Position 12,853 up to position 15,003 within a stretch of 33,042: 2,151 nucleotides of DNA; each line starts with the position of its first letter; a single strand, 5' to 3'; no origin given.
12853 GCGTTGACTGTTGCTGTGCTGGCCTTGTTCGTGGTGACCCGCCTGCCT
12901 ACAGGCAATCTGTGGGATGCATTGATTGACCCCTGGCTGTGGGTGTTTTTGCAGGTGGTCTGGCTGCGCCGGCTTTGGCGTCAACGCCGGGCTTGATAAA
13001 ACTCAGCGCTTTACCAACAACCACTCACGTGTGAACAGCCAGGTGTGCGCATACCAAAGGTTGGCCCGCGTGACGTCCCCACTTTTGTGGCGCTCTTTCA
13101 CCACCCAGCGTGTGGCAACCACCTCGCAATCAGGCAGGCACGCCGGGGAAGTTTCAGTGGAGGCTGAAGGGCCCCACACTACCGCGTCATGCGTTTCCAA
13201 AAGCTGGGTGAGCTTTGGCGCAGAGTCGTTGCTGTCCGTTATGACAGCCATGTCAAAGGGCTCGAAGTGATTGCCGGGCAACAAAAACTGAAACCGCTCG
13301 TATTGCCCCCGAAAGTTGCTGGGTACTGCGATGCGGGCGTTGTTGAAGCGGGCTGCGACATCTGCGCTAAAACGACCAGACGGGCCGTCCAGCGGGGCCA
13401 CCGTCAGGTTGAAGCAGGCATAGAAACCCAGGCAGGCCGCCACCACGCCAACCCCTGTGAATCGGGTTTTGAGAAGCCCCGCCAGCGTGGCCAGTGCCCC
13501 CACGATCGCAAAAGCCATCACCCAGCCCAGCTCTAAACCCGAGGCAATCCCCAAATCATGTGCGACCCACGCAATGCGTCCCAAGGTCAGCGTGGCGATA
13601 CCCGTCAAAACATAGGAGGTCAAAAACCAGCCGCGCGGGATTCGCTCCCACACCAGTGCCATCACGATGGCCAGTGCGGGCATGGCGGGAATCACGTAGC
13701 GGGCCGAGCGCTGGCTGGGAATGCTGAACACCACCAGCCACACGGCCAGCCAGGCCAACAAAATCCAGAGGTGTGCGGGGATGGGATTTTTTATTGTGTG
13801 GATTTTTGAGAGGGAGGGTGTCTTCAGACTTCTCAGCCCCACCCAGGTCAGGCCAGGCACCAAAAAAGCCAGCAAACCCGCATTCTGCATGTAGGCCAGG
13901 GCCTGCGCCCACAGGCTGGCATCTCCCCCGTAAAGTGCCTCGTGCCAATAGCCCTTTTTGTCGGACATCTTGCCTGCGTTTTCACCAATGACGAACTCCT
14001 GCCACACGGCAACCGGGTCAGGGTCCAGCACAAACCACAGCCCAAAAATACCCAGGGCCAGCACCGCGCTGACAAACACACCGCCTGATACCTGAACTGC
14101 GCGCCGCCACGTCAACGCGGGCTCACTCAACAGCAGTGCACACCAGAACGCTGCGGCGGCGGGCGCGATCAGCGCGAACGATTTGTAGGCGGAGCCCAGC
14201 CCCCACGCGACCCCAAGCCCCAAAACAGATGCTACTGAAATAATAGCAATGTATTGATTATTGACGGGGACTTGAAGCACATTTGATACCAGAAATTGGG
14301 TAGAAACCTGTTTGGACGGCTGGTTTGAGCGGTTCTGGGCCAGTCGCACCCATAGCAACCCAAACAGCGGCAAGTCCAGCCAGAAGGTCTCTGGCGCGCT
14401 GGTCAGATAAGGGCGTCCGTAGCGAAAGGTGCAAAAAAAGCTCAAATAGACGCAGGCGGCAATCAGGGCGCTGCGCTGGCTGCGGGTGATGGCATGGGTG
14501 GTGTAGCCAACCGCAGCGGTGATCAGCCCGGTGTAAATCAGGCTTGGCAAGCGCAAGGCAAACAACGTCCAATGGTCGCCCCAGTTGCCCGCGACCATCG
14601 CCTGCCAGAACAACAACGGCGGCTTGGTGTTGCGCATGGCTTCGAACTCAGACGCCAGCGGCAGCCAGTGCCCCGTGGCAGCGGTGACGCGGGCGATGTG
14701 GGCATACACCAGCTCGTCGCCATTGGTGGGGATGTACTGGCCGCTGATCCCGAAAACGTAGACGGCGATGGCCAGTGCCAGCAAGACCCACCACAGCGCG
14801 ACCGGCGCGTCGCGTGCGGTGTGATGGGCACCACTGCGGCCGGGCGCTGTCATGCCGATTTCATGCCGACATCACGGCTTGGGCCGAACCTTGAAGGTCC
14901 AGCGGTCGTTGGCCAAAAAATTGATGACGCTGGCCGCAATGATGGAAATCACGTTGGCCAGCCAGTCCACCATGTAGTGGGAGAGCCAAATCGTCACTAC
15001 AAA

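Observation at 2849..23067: Unrecognised AT-rich structured repeat family (wTGCT-N11-AGCrA-N14-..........), mostly inserted in-frame inside conserved genes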

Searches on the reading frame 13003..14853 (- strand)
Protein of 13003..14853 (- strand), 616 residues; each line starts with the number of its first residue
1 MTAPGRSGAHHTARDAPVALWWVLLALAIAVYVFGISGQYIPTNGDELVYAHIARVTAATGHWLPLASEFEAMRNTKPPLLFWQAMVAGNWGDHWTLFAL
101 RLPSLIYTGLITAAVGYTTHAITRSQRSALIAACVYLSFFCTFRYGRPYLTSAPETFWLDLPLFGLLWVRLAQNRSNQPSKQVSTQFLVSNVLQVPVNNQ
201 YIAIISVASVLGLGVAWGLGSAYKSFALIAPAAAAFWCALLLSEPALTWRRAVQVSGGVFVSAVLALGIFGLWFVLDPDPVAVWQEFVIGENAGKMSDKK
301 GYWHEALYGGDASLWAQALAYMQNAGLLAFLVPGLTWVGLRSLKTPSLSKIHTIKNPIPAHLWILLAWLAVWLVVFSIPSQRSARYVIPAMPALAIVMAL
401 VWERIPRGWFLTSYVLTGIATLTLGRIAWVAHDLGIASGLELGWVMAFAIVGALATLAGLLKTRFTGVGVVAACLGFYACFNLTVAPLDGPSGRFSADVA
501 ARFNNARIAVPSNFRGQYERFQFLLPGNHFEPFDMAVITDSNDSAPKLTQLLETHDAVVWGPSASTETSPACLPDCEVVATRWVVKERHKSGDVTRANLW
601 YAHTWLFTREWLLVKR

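Call 14: search_protein_families(library=pfam, proteins=[window:13003-14853:-])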
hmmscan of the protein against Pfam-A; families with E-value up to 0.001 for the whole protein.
window:13003-14853:- (616 aa): 0 families

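Call 35: search_protein_families(library=ncbifam, proteins=[window:13003-14853:-], max_evalue=0.01)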
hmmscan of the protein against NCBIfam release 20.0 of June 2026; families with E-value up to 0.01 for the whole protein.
window:13003-14853:- (616 aa): 1 family
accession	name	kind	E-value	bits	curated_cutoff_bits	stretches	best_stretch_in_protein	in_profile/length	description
NF009784.2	PRK13279.1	equivalog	2.9e-07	29.5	567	1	22-177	8-160/539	lipid IV(A) 4-amino-4-deoxy-L-arabinosyltransferase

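Call 37: find_homologous_proteins(query=window:13003-14853:-, max_evalue=1e-20)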
Query window:13003-14853:- (616 aa): 2479 proteins with E <= 1e-20 among 8000 candidates; the best 120 are listed.
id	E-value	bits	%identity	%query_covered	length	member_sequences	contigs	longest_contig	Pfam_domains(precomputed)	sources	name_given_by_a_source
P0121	0.0e+0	1345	96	100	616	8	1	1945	-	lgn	-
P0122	0.0e+0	1138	83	100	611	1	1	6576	-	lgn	-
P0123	0.0e+0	1085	78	100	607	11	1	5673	-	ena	-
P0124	6.2e-262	889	70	97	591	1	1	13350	-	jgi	jgi:4-amino-4-deoxy-L-arabinose transferase-like glycosyltransferase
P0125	4.1e-252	857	81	79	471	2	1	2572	-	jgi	jgi:hypothetical protein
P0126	2.7e-241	821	61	100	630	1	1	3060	-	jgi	jgi:4-amino-4-deoxy-L-arabinose transferase-like glycosyltransferase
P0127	9.2e-239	812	60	99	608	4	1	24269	-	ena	-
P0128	1.3e-238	812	63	95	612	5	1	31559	-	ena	-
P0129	1.9e-236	805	63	94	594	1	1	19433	-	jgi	jgi:4-amino-4-deoxy-L-arabinose transferase-like glycosyltransferase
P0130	5.1e-234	797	60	98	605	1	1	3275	-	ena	-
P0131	1.2e-233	795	62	95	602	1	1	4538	-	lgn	-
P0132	2.0e-232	791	59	100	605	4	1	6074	-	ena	-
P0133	3.6e-230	784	59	98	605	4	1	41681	-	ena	-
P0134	4.3e-230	784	59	99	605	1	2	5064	-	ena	-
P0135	5.0e-230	784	59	99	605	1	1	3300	-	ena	-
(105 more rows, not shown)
